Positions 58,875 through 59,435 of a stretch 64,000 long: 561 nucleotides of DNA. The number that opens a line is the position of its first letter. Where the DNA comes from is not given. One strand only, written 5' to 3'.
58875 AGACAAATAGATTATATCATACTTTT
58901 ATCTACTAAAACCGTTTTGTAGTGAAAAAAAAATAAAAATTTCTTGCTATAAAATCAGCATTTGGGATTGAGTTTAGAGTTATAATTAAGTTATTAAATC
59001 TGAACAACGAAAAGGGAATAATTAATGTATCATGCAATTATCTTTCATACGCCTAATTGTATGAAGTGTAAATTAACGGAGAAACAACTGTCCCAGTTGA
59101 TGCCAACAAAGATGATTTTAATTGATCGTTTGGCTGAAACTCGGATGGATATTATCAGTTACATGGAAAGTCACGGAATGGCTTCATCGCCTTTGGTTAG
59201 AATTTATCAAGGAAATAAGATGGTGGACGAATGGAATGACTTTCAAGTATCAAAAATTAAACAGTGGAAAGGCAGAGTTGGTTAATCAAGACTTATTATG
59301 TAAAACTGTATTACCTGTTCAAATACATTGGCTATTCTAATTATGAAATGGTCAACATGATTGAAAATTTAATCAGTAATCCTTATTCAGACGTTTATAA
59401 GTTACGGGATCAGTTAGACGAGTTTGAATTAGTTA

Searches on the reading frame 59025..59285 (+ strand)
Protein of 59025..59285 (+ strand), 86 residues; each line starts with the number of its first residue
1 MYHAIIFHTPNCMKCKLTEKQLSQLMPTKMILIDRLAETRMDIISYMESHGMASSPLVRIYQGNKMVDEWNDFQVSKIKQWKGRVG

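Call 12: find_related_loci(query=window:59025-59285:+, collection=viral_contigs, flank=6000)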
Query window:59025-59285:+ (86 aa) in viral_contigs; peptide patterns used: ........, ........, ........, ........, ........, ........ (x = any residue, [..] = any of these).
16 stretches matched a pattern; 5 encode a relative of the query (tblastn E <= 1e-3); 5 distinct loci.
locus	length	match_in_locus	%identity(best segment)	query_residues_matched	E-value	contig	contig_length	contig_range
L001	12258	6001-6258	94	1-86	2e-55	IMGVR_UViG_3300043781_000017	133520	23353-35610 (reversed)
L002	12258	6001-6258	92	1-86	1e-54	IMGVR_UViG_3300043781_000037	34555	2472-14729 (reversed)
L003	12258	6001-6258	93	1-86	2e-54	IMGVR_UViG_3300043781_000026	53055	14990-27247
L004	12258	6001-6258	92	1-86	5e-54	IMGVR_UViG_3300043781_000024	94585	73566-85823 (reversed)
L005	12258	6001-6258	86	1-86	2e-26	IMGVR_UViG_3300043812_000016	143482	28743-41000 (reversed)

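Call 25: find_related_loci(query=window:59025-59285:+, collection=metagenome_contigs, flank=5000)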
Query window:59025-59285:+ (86 aa) in metagenome_contigs; peptide patterns used: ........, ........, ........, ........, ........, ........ (x = any residue, [..] = any of these).
120 stretches matched a pattern; 2 encode a relative of the query (tblastn E <= 1e-3); 2 distinct loci.
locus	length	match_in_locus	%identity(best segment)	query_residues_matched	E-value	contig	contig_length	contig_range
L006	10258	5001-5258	98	1-86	1e-57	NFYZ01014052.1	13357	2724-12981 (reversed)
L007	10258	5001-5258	90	1-86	2e-53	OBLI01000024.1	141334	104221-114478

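Call 28: find_encoding_contigs(protein=window:59025-59285:+, flank=4000, max_places=10)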
Protein window:59025-59285:+ (86 aa): 3 contigs read that carry it; 2 places shown.
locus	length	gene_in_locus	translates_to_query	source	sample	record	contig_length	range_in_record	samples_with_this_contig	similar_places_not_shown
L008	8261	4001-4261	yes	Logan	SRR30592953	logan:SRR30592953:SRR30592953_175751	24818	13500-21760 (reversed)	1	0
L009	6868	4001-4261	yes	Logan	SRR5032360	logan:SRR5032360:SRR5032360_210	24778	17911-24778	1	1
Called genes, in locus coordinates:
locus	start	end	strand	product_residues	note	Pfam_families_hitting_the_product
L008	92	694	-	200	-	PF01476:LysM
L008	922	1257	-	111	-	-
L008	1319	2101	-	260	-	PF01693:Cauli_VI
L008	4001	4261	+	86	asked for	-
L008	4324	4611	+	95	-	-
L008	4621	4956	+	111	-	-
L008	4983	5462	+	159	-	PF04608:PgpA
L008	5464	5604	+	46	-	-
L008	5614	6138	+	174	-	-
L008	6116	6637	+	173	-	-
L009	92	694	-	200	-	PF01476:LysM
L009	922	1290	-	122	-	-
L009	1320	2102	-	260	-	PF01693:Cauli_VI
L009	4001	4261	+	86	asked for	-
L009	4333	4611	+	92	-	-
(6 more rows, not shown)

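Call 35: find_homologous_proteins(query=window:59025-59282:+, max_evalue=1e-10)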
Query window:59025-59282:+ (86 aa): 8 proteins with E <= 1e-10 among 8 candidates.
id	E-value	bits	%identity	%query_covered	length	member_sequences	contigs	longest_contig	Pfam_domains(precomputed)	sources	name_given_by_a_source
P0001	1.2e-48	180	93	100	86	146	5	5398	-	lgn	-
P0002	4.4e-47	175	91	100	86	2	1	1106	-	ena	-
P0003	1.2e-41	158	100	86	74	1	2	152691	-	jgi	jgi:hypothetical protein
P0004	1.3e-39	151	96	86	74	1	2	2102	-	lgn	-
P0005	1.8e-39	151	95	86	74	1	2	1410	-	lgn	-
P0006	1.3e-38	148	93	86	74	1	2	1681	-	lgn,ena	-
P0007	4.8e-30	121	90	71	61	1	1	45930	-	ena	-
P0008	2.7e-28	115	87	71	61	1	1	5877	-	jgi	jgi:hypothetical protein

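Call 36: find_encoding_contigs(protein=P0003, flank=4000, max_places=10)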
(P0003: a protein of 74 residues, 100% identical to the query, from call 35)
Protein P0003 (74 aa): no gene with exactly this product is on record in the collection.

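Call 37: find_encoding_contigs(protein=P0007, flank=4000, max_places=10)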
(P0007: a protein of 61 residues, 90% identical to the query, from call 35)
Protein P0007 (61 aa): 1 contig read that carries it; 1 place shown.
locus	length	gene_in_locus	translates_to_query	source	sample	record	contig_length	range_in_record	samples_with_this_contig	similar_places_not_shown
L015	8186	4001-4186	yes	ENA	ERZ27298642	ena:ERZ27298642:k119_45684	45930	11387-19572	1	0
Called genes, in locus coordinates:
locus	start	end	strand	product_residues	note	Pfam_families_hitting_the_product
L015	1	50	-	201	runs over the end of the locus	PF01476:LysM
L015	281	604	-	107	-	-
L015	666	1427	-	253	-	PF01693:Cauli_VI, PF00075:RNase_H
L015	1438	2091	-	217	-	PF01693:Cauli_VI, PF00075:RNase_H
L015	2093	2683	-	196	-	-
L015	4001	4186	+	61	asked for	-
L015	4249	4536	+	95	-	-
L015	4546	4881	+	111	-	-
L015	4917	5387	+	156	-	PF04608:PgpA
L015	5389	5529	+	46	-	-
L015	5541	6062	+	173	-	-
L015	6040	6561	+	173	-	-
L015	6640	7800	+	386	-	PF12323:HTH_OrfB_IS605, PF01385:OrfB_IS605, PF07282:Cas12f1-like_TNB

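Call 38: find_encoding_contigs(protein=P0001, flank=4000, max_places=10)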
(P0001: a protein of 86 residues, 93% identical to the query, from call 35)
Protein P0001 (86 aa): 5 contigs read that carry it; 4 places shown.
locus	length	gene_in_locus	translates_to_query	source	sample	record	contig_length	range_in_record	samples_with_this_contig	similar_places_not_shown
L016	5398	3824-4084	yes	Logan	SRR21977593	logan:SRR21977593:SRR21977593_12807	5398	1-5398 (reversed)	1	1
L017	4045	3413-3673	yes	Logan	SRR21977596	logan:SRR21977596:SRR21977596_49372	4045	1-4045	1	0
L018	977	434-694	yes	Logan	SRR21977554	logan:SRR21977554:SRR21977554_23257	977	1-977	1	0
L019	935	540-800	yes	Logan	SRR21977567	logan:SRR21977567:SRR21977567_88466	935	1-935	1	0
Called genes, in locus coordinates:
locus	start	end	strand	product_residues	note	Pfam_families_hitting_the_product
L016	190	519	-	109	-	-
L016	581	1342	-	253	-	PF01693:Cauli_VI, PF00075:RNase_H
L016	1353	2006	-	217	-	PF01693:Cauli_VI, PF00075:RNase_H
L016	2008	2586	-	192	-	-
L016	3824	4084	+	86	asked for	-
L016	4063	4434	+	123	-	-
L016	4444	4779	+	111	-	-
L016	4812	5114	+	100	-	-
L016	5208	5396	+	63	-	?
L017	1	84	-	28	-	?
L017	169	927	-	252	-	PF01693:Cauli_VI, PF00075:RNase_H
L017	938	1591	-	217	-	PF01693:Cauli_VI, PF00075:RNase_H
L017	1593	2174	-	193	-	-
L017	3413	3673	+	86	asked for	-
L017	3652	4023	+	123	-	-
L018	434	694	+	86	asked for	-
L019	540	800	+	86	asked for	-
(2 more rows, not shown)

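Call 40: search_dna_similar(query=window:59025-59282:+, collection=phages, mode=protein, max_evalue=0.001, max_rows=40)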
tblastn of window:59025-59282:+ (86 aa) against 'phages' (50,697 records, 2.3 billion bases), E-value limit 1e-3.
Records with a match: 54; places in all: 54; records where one place covers at least 80% of the query: 54.
Best place of each record, by identity: <60% 54.
By first word of the organism name: Lactobacillus 34; Lacticaseibacillus 14; Enterococcus 5; Levilactobacillus 1.
By host as written in the record: Lactobacillus paracasei 11; Lactobacillus brevis 6; Lactobacillus rhamnosus 5; Lactobacillus casei W56 2; Lacticaseibacillus rhamnosus LMG 23551 2; Lactobacillus casei BL23 2; Lacticaseibacillus rhamnosus LMG 23327 2; Lactobacillus casei 2; and 18 more.
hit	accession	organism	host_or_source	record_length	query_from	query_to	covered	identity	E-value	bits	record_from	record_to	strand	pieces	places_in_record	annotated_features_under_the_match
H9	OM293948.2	Levilactobacillus phage ENFP1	Levilactobacillus brevis KACC 11433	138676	4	84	94%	51.9%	1e-21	92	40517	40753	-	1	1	hypothetical protein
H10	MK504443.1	Lactobacillus phage 521B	Lactobacillus brevis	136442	4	84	94%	50.6%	4e-20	88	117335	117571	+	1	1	hypothetical protein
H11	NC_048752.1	Lactobacillus phage 521B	Lactobacillus brevis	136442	4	84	94%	50.6%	4e-20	88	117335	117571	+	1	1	hypothetical protein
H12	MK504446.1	Lactobacillus phage SAC12B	Lactobacillus brevis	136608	4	79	88%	52.6%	7e-21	90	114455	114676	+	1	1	hypothetical protein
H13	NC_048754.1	Lactobacillus phage SAC12B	Lactobacillus brevis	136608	4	79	88%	52.6%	7e-21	90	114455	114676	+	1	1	hypothetical protein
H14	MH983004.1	Lactobacillus phage BH1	Lactobacillus rhamnosus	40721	3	81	92%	40.5%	8e-11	61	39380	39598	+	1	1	hypothetical protein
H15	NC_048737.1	Lactobacillus phage BH1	Lactobacillus rhamnosus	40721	3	81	92%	40.5%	8e-11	61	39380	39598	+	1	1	thioredoxin domain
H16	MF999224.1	Lactobacillus phage LJ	Lactobacillus casei W56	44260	3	81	92%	40.5%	9e-10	59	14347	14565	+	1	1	cell redox homeostasis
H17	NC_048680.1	Lactobacillus phage LJ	Lactobacillus casei W56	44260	3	81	92%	40.5%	9e-10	59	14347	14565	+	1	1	thioredoxin domain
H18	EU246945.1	Lactobacillus phage Lrm1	Lactobacillus rhamnosus strain M1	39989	3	81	92%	39.2%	1e-9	58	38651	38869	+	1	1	hypothetical protein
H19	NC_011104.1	Lactobacillus phage Lrm1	Lactobacillus rhamnosus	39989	3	81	92%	39.2%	1e-9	58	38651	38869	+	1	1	thioredoxin domain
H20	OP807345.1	Lacticaseibacillus phage R3.3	Lacticaseibacillus casei LMG 10768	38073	4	81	91%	39.7%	3e-10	60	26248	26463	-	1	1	hypothetical protein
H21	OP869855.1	Lacticaseibacillus phage R29.1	Lacticaseibacillus rhamnosus LMG 27305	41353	4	81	91%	39.7%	9e-10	59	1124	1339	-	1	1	hypothetical protein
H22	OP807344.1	Lacticaseibacillus phage R3.1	Lacticaseibacillus rhamnosus LMG 10768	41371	4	81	91%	39.7%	9e-10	59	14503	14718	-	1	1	hypothetical protein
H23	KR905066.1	Lactobacillus phage CL1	Lactobacillus paracasei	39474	4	81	91%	39.7%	5e-9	56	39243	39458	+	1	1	ribonucleoside-diphosphate reductase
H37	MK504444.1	Lactobacillus phage 3-521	Lactobacillus brevis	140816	1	82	95%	36.1%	1e-8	56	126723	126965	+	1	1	ribonucleoside-diphosphate reductase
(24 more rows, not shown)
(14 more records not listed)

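Call 41: get_annotated_region(hit=H9, flank=5000)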
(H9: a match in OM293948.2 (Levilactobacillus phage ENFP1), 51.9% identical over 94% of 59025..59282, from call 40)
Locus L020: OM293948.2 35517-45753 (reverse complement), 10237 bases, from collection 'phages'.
description: Levilactobacillus phage ENFP1, complete genome.
organism: Levilactobacillus phage ENFP1 (NCBI taxid 2912627)
taxonomy: Viruses; Duplodnaviria; Heunggongvirae; Uroviricota; Caudoviricetes; Herelleviridae; Tybeckvirus
host: Levilactobacillus brevis KACC 11433; source: sewage; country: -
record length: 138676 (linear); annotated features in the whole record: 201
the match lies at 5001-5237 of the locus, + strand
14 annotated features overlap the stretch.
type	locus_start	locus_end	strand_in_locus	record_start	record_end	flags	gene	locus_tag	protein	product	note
CDS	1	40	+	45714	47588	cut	-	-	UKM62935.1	hypothetical protein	-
CDS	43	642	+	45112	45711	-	-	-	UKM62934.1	hypothetical protein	-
CDS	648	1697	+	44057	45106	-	-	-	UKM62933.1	DNA primase/helicase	Phage DNA primase/helicase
CDS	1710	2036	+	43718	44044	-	-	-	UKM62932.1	hypothetical protein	-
CDS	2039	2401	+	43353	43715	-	-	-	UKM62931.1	hypothetical protein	-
CDS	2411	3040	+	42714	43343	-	-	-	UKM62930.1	hypothetical protein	-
CDS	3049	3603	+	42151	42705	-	-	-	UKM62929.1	hypothetical protein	-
CDS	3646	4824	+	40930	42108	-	-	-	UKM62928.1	mobile element protein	Mobile element protein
CDS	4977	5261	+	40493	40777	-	-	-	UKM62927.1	hypothetical protein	-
CDS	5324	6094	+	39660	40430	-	-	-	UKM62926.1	hypothetical protein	-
CDS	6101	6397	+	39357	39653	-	-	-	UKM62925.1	hypothetical protein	-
CDS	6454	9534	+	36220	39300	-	-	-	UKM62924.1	hypothetical protein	-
CDS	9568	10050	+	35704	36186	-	-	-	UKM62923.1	hypothetical protein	Phage protein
CDS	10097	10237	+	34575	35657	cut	-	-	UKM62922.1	hypothetical protein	-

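Call 42: get_annotated_region(hit=H10, flank=5000)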
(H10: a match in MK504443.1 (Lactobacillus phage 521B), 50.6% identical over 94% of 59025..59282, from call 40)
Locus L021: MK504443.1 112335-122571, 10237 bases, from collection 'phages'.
description: Lactobacillus phage 521B, complete genome.
organism: Lactobacillus phage 521B (NCBI taxid 2510942)
taxonomy: Viruses; Duplodnaviria; Heunggongvirae; Uroviricota; Caudoviricetes; Herelleviridae; Tybeckvirus; Tybeckvirus tv521B
host: Lactobacillus brevis; source: irish wastewater; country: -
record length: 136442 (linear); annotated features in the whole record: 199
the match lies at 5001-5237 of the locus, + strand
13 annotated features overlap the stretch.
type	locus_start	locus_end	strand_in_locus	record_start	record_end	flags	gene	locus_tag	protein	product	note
CDS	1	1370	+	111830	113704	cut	-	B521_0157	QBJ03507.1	exonuclease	-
CDS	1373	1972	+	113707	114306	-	-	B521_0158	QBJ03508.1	hypothetical protein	-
CDS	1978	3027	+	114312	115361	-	-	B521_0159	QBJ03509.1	DNA primase/helicase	-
CDS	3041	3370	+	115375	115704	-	-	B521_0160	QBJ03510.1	hypothetical protein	-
CDS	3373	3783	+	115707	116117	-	-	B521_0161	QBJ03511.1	hypothetical protein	-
CDS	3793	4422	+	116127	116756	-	-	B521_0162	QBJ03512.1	resolvase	-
CDS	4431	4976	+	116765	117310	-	-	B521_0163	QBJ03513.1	hypothetical protein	-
CDS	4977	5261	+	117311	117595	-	-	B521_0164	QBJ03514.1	hypothetical protein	-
CDS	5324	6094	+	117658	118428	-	-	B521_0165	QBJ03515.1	hypothetical protein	-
CDS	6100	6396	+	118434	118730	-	-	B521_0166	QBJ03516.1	DNA-binding protein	Bacterial DNA-binding protein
CDS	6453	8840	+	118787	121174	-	-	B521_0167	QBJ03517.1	DNA polymerase I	-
CDS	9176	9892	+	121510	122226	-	-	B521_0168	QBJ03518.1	DNA polymerase II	-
CDS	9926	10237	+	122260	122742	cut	-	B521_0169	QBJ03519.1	hypothetical protein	-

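Call 43: get_annotated_region(hit=H12, flank=5000)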
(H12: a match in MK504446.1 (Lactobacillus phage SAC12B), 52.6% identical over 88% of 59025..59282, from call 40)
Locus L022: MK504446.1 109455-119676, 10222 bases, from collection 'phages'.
description: Lactobacillus phage SAC12B, complete genome.
organism: Lactobacillus phage SAC12B (NCBI taxid 2510941)
taxonomy: Viruses; Duplodnaviria; Heunggongvirae; Uroviricota; Caudoviricetes; Herelleviridae; Tybeckvirus; Tybeckvirus SAC12B
host: Lactobacillus brevis; source: irish wastewater; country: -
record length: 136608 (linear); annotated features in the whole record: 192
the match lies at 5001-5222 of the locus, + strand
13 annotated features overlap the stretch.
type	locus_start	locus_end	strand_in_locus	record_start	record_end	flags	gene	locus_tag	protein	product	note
CDS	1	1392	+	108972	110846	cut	-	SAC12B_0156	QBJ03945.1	exonuclease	-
CDS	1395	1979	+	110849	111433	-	-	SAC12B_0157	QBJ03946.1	hypothetical protein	-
CDS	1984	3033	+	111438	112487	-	-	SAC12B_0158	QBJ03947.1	DNA primase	-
CDS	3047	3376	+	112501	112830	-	-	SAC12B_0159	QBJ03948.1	hypothetical protein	-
CDS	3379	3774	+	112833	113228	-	-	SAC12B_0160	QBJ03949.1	hypothetical protein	-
CDS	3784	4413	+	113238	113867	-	-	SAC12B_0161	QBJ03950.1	hypothetical protein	-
CDS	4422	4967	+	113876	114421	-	-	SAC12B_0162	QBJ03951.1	hypothetical protein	-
CDS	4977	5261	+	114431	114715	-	-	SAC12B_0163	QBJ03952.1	hypothetical protein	-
CDS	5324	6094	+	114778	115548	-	-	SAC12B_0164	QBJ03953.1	hypothetical protein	-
CDS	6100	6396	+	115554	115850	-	-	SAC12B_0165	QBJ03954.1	DNA-binding protein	Bacterial DNA-binding protein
CDS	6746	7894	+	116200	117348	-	-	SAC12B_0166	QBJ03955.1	methyltransferase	-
CDS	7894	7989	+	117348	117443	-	-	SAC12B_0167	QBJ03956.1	hypothetical protein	-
CDS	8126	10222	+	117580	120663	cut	-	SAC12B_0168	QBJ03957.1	DNA polymerase I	-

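Call 44: get_annotated_region(hit=H37, flank=5000)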
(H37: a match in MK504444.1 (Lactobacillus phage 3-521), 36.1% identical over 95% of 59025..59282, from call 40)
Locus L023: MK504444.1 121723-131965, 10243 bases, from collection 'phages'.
description: Lactobacillus phage 3-521, complete genome.
organism: Lactobacillus phage 3-521 (NCBI taxid 2510943)
taxonomy: Viruses; Duplodnaviria; Heunggongvirae; Uroviricota; Caudoviricetes; Herelleviridae; Watanabevirus; Watanabevirus wv3521
host: Lactobacillus brevis; source: irish wastewater; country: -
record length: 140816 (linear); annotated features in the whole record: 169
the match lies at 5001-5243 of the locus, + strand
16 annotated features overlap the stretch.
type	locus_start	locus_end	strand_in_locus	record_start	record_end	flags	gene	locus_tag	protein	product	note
CDS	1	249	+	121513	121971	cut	-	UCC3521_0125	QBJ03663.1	hypothetical protein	-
CDS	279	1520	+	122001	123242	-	-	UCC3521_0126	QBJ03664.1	AAA superfamily ATPase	-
CDS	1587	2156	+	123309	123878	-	-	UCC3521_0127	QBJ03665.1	hypothetical protein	-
CDS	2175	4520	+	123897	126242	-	-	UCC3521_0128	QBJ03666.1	phosphatase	-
CDS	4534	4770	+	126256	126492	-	-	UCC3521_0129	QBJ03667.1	hypothetical protein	-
tRNA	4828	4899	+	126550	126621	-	-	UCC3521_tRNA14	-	tRNA-Arg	-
CDS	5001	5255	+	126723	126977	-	-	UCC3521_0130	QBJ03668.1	ribonucleoside-diphosphate reductase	-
CDS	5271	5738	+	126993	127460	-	-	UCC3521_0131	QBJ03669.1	hypothetical protein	-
CDS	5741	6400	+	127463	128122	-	-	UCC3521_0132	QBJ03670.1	hypothetical protein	-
CDS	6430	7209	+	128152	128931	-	-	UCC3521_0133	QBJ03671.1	hypothetical protein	gp152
CDS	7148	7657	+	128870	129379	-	-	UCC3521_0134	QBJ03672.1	hypothetical protein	-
CDS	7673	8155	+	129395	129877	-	-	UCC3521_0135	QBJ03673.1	hypothetical protein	-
CDS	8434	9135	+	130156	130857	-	-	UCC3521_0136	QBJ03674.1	hypothetical protein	-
CDS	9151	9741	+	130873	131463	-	-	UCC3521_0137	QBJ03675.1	hypothetical protein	-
CDS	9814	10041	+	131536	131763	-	-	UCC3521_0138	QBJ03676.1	hypothetical protein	-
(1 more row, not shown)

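Call 52: search_protein_families(library=pfam, proteins=[window:59025-59282:+, L004:3818-4918:-, L002:4197-4799:-, L002:3542-4234:-, L002:2770-3528:-], max_evalue=0.01)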
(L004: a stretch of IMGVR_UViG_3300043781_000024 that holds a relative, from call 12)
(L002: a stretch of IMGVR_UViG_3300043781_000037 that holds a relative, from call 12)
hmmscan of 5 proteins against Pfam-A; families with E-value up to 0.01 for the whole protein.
window:59025-59282:+ (86 aa): 2 families
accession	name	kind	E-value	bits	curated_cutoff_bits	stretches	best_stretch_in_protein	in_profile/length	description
PF04546.19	Sigma70_ner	-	0.00016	22.1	29.7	1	13-84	119-191/210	Sigma-70, non-essential region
PF13098.12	Thioredoxin_2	-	0.0058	17.4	27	1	4-51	9-55/104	Thioredoxin-like domain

L004:3818-4918:- (366 aa): 2 families
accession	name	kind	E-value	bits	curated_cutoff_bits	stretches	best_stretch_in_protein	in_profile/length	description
PF00075.30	RNase_H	-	1.9e-29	103.1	25.8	1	209-353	2-140/141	RNase H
PF13456.12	RVT_3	-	8.4e-06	26.2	21.6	0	247-291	36-80/123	Reverse transcriptase-like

L002:4197-4799:- (200 aa): 0 families

L002:3542-4234:- (230 aa): 3 families
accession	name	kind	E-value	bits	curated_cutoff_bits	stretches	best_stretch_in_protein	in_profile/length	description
PF00075.30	RNase_H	-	7e-27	94.8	25.8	1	82-223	4-140/141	RNase H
PF01693.22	Cauli_VI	-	3.8e-19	69.1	21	1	19-62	1-44/44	Ribonuclease H1 N-terminal domain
PF13456.12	RVT_3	-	0.00076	19.8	21.6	1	86-203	2-108/123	Reverse transcriptase-like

L002:2770-3528:- (252 aa): 2 families
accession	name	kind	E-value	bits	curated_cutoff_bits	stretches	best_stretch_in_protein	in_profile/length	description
PF01693.22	Cauli_VI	-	2.7e-18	66.4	21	1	17-59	2-44/44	Ribonuclease H1 N-terminal domain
PF00075.30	RNase_H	-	1.8e-08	35.1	25.8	1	107-217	3-106/141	RNase H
